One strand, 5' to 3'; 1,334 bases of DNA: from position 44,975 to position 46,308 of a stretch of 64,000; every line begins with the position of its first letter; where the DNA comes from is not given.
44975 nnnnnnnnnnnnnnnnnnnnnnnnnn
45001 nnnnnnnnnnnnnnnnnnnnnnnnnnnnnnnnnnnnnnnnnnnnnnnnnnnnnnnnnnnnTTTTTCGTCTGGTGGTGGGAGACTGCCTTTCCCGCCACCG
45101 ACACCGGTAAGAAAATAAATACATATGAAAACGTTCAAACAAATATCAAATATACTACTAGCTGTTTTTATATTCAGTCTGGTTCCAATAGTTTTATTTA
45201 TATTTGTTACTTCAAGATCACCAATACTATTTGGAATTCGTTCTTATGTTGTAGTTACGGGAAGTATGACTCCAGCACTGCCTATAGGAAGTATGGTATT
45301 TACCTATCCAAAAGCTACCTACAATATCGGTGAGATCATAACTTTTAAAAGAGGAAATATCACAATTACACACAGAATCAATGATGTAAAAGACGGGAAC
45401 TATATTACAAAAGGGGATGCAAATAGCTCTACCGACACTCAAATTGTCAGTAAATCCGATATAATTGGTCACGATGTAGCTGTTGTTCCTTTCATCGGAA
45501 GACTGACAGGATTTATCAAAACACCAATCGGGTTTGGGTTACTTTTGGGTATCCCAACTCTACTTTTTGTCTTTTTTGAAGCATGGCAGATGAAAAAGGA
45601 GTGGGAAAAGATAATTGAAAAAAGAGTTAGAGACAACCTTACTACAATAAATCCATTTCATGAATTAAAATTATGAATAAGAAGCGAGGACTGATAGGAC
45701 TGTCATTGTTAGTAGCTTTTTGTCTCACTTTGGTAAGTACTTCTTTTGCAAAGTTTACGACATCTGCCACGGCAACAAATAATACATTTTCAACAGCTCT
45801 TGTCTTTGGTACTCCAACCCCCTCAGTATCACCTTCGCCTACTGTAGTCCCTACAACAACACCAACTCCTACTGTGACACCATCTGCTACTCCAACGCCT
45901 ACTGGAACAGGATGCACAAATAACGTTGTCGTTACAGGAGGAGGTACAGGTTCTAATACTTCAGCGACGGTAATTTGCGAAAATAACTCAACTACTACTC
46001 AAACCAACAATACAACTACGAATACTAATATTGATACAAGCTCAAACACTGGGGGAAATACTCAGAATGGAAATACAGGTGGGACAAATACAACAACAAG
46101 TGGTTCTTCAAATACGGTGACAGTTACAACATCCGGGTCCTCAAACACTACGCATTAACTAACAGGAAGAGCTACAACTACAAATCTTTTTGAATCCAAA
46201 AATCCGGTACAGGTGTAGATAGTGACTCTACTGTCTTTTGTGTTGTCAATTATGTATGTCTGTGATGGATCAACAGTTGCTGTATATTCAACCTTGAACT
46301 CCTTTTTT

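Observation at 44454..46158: tapA-sipW-tasA-like operon: two SipW-cognate-signal proteins flanking an ER/archaeal-type signal peptidase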

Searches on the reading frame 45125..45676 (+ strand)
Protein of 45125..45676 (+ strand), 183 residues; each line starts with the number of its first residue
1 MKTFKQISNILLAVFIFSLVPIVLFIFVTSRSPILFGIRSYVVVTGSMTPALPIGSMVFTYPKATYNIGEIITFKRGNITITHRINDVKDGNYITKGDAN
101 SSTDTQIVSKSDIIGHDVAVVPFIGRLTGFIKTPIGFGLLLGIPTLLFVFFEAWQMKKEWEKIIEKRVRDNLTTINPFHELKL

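Call 3: search_protein_families(library=pfam, proteins=[window:45125-45676:+], max_evalue=0.1)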
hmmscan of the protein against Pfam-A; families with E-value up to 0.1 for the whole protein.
window:45125-45676:+ (183 aa): 3 families
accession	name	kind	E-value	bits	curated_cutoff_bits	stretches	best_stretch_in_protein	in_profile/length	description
PF10502.14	Peptidase_S26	-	0.00094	19.6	22.9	1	19-75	4-64/168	Signal peptidase, peptidase S26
PF00717.28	Peptidase_S24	-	0.036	14.2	23.3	1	46-115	43-113/116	Peptidase S24-like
PF09953.15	DUF2187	-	0.094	13.2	24.7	0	67-90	4-27/60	Uncharacterized protein conserved in bacteria (DUF2187)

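Call 4: search_protein_families(library=ncbifam, proteins=[window:45125-45676:+], max_evalue=0.1)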
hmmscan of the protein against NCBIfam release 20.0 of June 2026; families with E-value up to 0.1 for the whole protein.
window:45125-45676:+ (183 aa): 3 families
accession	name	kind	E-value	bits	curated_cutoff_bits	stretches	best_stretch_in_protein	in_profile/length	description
TIGR02228.1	sigpep_I_arch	equivalog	1.5e-24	86.7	51.85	1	6-151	2-153/158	signal peptidase I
NF046067.1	SigPepSipWBacil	equivalog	2.3e-23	82.8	190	1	5-167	2-176/189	signal peptidase I SipW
TIGR02227.1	sigpep_I_bact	equivalog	0.0032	17.4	47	1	25-78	7-64/162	signal peptidase I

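Call 51: list_cluster_members(proteins=[P0001, P0011, P0024, window:45125-45676:+])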
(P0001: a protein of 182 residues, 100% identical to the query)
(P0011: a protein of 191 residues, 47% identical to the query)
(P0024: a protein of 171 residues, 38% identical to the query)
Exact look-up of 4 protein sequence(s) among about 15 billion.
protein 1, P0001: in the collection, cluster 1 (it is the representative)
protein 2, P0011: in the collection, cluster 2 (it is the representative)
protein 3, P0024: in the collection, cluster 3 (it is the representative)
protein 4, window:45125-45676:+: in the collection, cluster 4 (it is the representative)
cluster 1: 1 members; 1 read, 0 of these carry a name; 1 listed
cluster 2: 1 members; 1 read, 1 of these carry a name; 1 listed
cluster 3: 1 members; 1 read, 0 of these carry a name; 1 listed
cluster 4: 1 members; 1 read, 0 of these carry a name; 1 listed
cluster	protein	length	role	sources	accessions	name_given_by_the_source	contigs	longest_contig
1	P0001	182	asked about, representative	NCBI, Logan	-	-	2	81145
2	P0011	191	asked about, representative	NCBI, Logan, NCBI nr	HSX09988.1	MAG TPA: hypothetical protein VLF93_07565 [Candidatus Saccharimonadales bacterium] | hypothetical protein [Candidatus Saccharimonadales bacterium]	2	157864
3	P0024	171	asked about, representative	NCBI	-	-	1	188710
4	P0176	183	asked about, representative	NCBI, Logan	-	-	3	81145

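Call 63: find_homologous_proteins(query=window:45125-45676:+, max_evalue=0.00001)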
Query window:45125-45676:+ (183 aa): 759 proteins with E <= 0.00001 among 1155 candidates; the best 120 are listed.
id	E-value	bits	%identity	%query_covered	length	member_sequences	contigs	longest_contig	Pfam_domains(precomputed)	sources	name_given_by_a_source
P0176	5.1e-114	396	100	100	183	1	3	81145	-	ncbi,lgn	-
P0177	3.5e-104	364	89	100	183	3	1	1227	-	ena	-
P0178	1.3e-101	356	86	100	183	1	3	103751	-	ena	-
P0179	2.4e-101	355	87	100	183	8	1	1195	-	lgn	-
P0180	5.6e-93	327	81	100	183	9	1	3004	-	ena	-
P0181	2.5e-88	312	78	100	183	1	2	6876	-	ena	-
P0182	5.7e-76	272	68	100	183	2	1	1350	-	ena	-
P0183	1.5e-75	271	66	100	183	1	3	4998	-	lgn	-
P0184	3.0e-75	270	78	82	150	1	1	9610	-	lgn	-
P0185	5.3e-72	259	67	93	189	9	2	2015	-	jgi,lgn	-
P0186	4.9e-71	256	65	97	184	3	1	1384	-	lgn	-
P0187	2.2e-70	254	67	93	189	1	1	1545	-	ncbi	-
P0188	1.5e-69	251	65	97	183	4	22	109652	PF10502.15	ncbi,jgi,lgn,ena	jgi:signal peptidase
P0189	1.2e-68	248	59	100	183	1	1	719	-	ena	-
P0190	3.2e-68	247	67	91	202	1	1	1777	PF10502.15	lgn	-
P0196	1.7e-54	202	54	93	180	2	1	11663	-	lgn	-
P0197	2.6e-53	198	59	84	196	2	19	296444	-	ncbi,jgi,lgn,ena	jgi:signal peptidase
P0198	4.0e-53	198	59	80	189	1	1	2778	-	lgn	-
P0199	5.7e-53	197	57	88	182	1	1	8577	-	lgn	-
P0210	3.1e-49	185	51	87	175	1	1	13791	-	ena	-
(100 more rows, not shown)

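Call 64: find_encoding_contigs(protein=P0188, flank=3500, max_places=10)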
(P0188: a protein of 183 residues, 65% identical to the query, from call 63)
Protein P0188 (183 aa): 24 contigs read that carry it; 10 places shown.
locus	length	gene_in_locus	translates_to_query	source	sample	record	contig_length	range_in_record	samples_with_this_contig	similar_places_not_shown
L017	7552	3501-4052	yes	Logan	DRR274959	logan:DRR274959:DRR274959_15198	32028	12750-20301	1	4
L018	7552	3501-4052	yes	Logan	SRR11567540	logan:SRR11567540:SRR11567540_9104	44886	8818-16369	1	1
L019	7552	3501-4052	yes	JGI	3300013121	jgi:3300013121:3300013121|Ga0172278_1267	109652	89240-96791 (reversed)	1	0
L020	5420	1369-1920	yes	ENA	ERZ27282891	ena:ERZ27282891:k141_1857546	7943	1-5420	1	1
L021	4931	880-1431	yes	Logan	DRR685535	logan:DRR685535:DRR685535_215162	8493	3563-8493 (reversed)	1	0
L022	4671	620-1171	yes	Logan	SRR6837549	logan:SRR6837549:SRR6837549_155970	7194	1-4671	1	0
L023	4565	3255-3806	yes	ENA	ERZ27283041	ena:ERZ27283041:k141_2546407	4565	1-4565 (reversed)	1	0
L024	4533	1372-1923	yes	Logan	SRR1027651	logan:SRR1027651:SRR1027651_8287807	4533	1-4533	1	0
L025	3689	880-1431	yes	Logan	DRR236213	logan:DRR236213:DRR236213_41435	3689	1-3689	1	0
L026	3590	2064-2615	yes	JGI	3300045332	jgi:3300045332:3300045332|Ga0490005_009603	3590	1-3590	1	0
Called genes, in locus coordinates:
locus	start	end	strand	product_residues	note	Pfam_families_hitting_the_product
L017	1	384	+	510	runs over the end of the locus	PF03116:NQR2_RnfD_RnfE, PF00175:NAD_binding_1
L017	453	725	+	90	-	-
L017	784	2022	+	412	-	PF09852:DUF2079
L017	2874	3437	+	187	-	-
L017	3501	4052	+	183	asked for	PF10502:Peptidase_S26 (weak)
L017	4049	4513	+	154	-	-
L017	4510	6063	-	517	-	-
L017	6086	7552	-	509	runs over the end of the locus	-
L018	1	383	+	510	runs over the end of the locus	PF03116:NQR2_RnfD_RnfE, PF00175:NAD_binding_1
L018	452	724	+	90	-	-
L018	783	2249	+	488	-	PF09852:DUF2079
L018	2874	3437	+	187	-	-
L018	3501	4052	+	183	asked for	PF10502:Peptidase_S26 (weak)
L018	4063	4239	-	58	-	-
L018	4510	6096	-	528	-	-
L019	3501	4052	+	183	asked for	PF10502:Peptidase_S26 (weak)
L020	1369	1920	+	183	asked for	PF10502:Peptidase_S26 (weak)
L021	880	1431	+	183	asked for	PF10502:Peptidase_S26 (weak)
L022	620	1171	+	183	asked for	PF10502:Peptidase_S26 (weak)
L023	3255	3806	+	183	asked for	PF10502:Peptidase_S26 (weak)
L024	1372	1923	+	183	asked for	PF10502:Peptidase_S26 (weak)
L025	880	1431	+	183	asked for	PF10502:Peptidase_S26 (weak)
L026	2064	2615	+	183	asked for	PF10502:Peptidase_S26 (weak)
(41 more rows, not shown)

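Call 65: find_encoding_contigs(protein=P0197, flank=3500, max_places=10)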
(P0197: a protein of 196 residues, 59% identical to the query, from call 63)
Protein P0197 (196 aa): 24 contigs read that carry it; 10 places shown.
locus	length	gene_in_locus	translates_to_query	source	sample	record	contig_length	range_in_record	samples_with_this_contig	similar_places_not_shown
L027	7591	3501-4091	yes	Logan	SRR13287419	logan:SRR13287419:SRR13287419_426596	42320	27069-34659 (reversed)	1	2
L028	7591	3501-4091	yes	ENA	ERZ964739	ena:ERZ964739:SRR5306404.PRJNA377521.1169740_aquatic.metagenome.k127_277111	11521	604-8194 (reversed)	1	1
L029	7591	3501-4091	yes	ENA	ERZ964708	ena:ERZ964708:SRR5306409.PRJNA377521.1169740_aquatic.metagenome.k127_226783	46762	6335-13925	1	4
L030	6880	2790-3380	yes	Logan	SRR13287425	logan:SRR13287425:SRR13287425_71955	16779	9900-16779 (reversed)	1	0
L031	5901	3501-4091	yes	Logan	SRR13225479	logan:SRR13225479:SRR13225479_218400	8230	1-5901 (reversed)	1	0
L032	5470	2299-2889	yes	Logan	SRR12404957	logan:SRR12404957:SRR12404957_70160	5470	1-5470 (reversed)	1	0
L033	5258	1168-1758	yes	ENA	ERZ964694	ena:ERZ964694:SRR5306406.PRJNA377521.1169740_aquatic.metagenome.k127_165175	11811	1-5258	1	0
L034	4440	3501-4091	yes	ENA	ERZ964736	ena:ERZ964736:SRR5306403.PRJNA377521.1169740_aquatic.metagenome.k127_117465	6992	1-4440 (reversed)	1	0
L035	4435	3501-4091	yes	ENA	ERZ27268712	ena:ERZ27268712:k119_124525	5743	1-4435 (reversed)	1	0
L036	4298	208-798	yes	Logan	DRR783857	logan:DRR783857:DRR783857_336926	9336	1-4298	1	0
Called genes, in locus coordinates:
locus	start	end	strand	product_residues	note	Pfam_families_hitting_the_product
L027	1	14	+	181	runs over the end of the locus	-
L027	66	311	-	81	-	PF01541:GIY-YIG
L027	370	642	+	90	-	-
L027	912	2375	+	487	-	PF09852:DUF2079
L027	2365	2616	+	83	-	-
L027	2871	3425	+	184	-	PF12389:Peptidase_M73 (weak)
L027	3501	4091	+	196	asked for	-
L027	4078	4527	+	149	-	-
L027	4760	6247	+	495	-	PF00535:Glycos_transf_2, PF13641:Glyco_tranf_2_3, PF13632:Glyco_trans_2_3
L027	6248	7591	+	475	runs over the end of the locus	-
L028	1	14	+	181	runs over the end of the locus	-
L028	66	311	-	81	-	PF01541:GIY-YIG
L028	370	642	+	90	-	-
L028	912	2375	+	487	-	PF09852:DUF2079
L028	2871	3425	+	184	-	PF12389:Peptidase_M73 (weak)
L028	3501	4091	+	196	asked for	-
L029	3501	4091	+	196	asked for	-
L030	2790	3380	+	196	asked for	-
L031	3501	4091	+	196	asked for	-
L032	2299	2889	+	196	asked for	-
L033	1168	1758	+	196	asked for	-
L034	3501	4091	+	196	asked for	-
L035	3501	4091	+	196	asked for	-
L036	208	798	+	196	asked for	-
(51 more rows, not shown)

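Call 66: find_encoding_contigs(protein=P0178, flank=3500, max_places=4)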
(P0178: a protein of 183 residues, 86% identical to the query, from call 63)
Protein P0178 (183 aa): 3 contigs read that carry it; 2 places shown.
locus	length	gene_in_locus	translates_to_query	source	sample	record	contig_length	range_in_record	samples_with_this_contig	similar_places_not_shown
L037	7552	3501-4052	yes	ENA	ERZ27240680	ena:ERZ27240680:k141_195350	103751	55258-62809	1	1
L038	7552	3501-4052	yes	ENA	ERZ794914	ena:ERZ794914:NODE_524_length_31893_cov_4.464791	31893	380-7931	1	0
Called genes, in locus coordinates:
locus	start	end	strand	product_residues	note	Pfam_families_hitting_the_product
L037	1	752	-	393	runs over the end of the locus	PF01590:GAF, PF13185:GAF_2, PF00512:HisKA, PF02518:HATPase_c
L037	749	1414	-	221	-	PF00072:Response_reg, PF00486:Trans_reg_C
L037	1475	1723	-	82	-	PF04226:Transgly_assoc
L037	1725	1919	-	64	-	-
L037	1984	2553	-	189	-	-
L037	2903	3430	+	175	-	-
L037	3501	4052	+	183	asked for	-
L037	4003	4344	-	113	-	-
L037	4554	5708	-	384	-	-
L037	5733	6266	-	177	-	PF04203:Sortase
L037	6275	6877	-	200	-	-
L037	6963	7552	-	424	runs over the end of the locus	-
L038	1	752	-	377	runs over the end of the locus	?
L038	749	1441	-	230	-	PF00072:Response_reg, PF00486:Trans_reg_C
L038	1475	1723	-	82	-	PF04226:Transgly_assoc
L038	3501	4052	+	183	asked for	-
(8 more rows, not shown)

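Call 81: search_solved_structures(query=A4, max_evalue=0.01, show_alignments=2)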
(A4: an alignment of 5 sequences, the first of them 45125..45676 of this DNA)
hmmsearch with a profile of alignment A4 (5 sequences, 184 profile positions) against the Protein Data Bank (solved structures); distinct sequences matched with E-value up to 0.01: 3.
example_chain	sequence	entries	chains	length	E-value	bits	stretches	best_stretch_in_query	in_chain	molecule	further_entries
7p2p_A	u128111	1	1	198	9.6e-13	51.2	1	8-143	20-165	Signal peptidase complex catalytic subunit SEC11A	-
9rjb_A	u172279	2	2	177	3.6e-12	49.3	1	8-143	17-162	Signal peptidase complex catalytic subunit SEC11A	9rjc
7p2q_A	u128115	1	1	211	1.7e-11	47.1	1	5-141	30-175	Signal peptidase complex catalytic subunit SEC11C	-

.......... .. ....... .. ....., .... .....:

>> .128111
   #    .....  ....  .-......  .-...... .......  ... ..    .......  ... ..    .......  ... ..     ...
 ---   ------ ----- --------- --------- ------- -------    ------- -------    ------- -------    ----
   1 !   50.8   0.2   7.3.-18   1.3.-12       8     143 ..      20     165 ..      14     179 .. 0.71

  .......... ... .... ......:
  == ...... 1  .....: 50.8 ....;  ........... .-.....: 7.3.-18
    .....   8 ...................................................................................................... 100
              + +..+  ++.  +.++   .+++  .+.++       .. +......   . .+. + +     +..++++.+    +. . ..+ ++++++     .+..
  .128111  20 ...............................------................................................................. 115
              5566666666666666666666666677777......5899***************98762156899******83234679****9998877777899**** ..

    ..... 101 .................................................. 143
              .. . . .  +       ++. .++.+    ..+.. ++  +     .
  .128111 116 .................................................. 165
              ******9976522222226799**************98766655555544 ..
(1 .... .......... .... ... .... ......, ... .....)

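Call 82: find_encoding_contigs(protein=P0196, flank=3000, max_places=2)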
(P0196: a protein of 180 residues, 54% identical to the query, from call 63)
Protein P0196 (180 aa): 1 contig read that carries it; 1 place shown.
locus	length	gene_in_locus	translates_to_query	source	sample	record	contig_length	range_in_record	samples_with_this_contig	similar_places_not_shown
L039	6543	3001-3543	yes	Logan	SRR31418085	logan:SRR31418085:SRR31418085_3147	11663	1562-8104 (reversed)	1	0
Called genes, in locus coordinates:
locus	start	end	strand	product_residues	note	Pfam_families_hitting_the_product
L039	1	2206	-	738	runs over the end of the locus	PF00535:Glycos_transf_2, PF10111:Glyco_tranf_2_2 (weak), PF13506:Glyco_transf_21 (weak), PF13641:Glyco_tranf_2_3, PF00535:Glycos_transf_2, PF13641:Glyco_tranf_2_3, PF13632:Glyco_trans_2_3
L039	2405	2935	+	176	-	-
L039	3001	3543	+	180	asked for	-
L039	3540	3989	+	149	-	-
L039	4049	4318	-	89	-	-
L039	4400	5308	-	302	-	-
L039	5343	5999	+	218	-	-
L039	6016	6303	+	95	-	-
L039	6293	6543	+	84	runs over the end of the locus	PF05016:ParE_toxin, PF15781:ParE-like_toxin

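Call 83: find_encoding_contigs(protein=P0199, flank=3000, max_places=2)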
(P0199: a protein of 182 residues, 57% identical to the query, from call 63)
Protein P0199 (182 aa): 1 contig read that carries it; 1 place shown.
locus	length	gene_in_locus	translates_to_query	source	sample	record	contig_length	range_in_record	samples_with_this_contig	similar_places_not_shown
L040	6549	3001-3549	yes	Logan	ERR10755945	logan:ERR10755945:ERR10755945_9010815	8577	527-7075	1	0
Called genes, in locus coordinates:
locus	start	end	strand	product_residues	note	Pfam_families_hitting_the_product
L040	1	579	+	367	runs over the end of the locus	?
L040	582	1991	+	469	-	PF13641:Glyco_tranf_2_3 (weak), PF13632:Glyco_trans_2_3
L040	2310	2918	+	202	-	PF12389:Peptidase_M73 (faint)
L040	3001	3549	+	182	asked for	-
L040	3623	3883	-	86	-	-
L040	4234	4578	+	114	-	-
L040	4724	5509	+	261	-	PF00188:CAP (weak)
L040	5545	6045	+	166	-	-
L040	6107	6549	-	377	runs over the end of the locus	PF09992:NAGPA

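Call 84: find_encoding_contigs(protein=P0210, flank=3000, max_places=2)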
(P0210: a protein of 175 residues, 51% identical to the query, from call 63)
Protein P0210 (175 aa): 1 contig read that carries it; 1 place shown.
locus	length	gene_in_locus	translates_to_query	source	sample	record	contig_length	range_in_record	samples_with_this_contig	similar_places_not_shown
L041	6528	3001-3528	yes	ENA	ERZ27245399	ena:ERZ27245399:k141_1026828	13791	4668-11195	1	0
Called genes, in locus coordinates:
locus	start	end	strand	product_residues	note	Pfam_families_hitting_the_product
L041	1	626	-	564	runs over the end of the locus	-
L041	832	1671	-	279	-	PF00768:Peptidase_S11, PF13354:Beta-lactamase2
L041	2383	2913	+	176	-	-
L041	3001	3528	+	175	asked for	-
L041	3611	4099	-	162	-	-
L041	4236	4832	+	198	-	-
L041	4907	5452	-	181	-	PF04203:Sortase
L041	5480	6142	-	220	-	-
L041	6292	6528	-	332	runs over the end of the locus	-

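Call 98: find_encoding_contigs(protein=P0198, flank=3000, max_places=3)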
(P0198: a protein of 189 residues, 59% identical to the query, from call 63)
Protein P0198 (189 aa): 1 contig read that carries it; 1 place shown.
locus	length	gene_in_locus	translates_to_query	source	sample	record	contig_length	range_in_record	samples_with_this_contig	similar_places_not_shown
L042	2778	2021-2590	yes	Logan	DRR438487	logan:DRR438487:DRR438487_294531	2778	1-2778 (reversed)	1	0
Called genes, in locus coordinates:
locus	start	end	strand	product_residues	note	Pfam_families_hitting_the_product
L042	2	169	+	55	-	?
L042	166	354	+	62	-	-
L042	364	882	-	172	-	-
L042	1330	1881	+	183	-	-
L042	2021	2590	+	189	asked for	-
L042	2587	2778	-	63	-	?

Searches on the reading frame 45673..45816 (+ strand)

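Call 5: search_protein_families(library=ncbifam, proteins=[window:45673-45816:+], max_evalue=10)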
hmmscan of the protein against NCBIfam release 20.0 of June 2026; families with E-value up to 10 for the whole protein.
seq(48 aa): 3 families
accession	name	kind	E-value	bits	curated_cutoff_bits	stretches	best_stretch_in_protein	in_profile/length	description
NF050040.1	horm_taper_TftA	equivalog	0.039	12.6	500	1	9-41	331-363/450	hormogonium tapered terminus morphoprotein TftA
NF033636.1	acid_shock_Asr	equivalog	0.17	12.7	50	1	10-40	5-35/119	acid resistance repetitive basic protein Asr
TIGR04313.1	aro_clust_Mycop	subfamily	0.26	10.9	40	1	1-37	1-37/296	aromatic motif membrane protein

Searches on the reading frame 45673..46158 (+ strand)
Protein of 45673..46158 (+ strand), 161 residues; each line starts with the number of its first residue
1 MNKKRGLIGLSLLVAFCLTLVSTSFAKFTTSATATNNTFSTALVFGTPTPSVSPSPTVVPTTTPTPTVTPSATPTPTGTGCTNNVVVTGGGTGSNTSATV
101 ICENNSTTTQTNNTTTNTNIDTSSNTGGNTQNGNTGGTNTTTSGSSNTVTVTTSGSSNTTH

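Call 3: search_protein_families(library=pfam, proteins=[window:45673-46158:+], max_evalue=0.1)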
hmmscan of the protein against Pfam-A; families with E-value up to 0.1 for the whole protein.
window:45673-46158:+ (161 aa): 0 families

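Call 4: search_protein_families(library=ncbifam, proteins=[window:45673-46158:+], max_evalue=0.1)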
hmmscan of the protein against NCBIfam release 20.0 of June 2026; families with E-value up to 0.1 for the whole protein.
window:45673-46158:+ (161 aa): 0 families

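Call 28: find_homologous_proteins(query=window:45673-46158:+, max_evalue=0.001)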
Query window:45673-46158:+ (161 aa): 1 proteins with E <= 0.001 among 3081 candidates.
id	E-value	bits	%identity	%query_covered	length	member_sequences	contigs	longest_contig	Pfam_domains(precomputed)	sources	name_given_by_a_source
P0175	2.7e-5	42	29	84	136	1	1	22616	-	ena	-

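Call 62: predict_structure(protein=window:45673-46158:+)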
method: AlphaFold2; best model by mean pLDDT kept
length: 161 residues; sequences in the alignment: 1
mean_pLDDT: 47.1   pTM: 0.18
mean pLDDT of the five models: 47.1, 44.2, 43.3, 43.0, 42.3
residues with pLDDT >= 90: 0; 70-90: 18; 50-70: 29; < 50: 114
segments of 3 or more residues with pLDDT < 50: 29-44, 48-50, 72-78, 83-87, 89-161
pLDDT, mean of each block of 10 residues (from residue 1): 58 81 62 44 46 59 56 47 43 43 38 34 39 36 35 35 33
secondary structure, 60 per line:
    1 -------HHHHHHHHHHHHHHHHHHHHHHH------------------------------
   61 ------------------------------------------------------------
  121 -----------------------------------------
elements in order: H8-30

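Call 86: search_protein_families(library=pfam, proteins=[P0175], max_evalue=10)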
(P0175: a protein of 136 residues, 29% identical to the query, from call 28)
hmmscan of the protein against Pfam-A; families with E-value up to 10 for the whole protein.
P0175 (136 aa): 7 families
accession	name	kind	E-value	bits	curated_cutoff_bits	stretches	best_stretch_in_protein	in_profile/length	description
PF15234.11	LAT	-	0.22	11.7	27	1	3-72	9-76/236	Linker for activation of T-cells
PF04625.18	DEC-1_N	-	0.83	9.1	29.2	1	35-86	109-153/403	DEC-1 protein, N-terminal region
PF20497.3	SWI-SNF_Ssr4_C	-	1.3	8.8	22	1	35-102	253-319/456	SWI/SNF and RSC complexes subunit Ssr4 C-terminal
PF05308.16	Mito_fiss_reg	-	1.6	9.3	26.3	1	37-91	152-210/244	Mitochondrial fission regulator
PF11593.13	Med3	-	1.9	8.1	29.3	1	24-116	120-191/398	Mediator complex subunit 3 fungal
PF15324.11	TALPID3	-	2.6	6.2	27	1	45-81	1005-1041/1261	Hedgehog signalling target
PF06679.17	DUF1180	-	3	8.7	27.7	1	14-116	8-81/167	Membrane protein FAM174-like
